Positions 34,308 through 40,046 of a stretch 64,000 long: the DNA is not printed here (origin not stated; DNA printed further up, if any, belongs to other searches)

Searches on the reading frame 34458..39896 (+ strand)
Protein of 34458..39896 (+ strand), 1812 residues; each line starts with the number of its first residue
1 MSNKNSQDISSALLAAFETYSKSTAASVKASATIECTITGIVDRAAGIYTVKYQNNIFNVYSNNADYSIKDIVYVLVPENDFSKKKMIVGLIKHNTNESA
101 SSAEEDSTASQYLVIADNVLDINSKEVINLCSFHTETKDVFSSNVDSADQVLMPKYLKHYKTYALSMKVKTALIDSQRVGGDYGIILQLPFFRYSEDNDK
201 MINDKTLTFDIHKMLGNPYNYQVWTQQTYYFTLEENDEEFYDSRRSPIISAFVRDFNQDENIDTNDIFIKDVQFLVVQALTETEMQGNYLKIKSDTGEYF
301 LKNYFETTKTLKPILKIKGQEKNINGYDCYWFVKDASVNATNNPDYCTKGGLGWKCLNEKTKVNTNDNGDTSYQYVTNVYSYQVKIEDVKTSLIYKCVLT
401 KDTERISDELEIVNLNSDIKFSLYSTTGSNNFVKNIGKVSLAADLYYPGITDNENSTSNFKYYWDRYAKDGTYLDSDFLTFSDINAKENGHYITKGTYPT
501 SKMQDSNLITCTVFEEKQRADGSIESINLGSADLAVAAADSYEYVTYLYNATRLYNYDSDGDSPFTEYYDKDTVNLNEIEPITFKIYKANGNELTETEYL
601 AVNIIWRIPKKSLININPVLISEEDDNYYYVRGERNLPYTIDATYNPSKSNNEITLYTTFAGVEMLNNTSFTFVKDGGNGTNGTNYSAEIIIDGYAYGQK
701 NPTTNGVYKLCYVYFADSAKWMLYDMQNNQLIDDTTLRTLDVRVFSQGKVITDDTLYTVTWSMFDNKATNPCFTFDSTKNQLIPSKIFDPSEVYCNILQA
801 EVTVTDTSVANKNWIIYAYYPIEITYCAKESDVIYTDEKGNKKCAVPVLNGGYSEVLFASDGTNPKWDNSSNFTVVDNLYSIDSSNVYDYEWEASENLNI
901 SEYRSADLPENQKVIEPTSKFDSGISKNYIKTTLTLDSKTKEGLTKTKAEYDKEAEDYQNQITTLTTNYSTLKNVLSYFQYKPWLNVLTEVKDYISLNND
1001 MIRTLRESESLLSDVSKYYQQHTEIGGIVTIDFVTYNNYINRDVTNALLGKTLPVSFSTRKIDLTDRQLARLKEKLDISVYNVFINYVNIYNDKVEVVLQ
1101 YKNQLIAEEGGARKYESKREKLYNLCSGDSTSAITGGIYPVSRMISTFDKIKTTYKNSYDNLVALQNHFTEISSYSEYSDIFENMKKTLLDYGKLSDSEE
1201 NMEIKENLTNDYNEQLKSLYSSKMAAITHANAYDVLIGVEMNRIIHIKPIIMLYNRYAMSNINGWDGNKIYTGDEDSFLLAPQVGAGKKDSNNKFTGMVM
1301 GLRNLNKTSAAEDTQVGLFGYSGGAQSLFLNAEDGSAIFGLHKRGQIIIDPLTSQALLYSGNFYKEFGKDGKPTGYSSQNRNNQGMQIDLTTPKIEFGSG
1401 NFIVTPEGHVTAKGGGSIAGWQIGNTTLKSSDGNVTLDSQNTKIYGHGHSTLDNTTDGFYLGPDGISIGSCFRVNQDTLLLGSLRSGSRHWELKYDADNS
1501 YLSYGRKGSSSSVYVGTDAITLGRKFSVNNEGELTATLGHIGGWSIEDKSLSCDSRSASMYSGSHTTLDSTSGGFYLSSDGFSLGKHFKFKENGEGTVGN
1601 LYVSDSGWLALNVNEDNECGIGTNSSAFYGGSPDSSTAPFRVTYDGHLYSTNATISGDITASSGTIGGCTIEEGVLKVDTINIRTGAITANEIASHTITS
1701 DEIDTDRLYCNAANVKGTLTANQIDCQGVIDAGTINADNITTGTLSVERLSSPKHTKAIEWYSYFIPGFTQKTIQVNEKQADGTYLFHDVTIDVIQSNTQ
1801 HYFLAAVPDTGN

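Call 13: search_protein_families(library=pfam, proteins=[window:34458-39896:+], max_evalue=0.001)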
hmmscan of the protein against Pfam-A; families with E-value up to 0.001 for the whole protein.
window:34458-39896:+ (1812 aa): 0 families

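Call 17: search_protein_families(library=ncbifam, proteins=[window:34458-39896:+], max_evalue=1)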
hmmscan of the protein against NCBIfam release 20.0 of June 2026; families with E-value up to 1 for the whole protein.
window:34458-39896:+ (1812 aa): 0 families

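Call 80: search_solved_structures(query=window:34458-39896:+, max_evalue=1)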
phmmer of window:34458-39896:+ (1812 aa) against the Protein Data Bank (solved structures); distinct sequences matched with E-value up to 1: 6.
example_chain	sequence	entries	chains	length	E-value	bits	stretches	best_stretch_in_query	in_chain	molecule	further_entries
8jvm_F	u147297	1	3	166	0.048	14.2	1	1632-1675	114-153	Tip attachment protein J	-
8xcj_Z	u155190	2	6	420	0.14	12.7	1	1632-1676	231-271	Tip attachment protein J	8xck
6xe9_A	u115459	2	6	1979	0.24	11.9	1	917-1017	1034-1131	Myosin II heavy chain (smooth muscle) | Myosin heavy chain 11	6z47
2qby_A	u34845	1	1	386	0.35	11.3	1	1042-1107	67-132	Cell division control protein 6 homolog 1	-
8iyk_J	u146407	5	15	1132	0.47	10.9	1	1632-1676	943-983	Tip attachment protein J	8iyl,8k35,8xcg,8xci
2vkn_A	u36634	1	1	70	0.73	10.3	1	547-592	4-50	PROTEIN SSU81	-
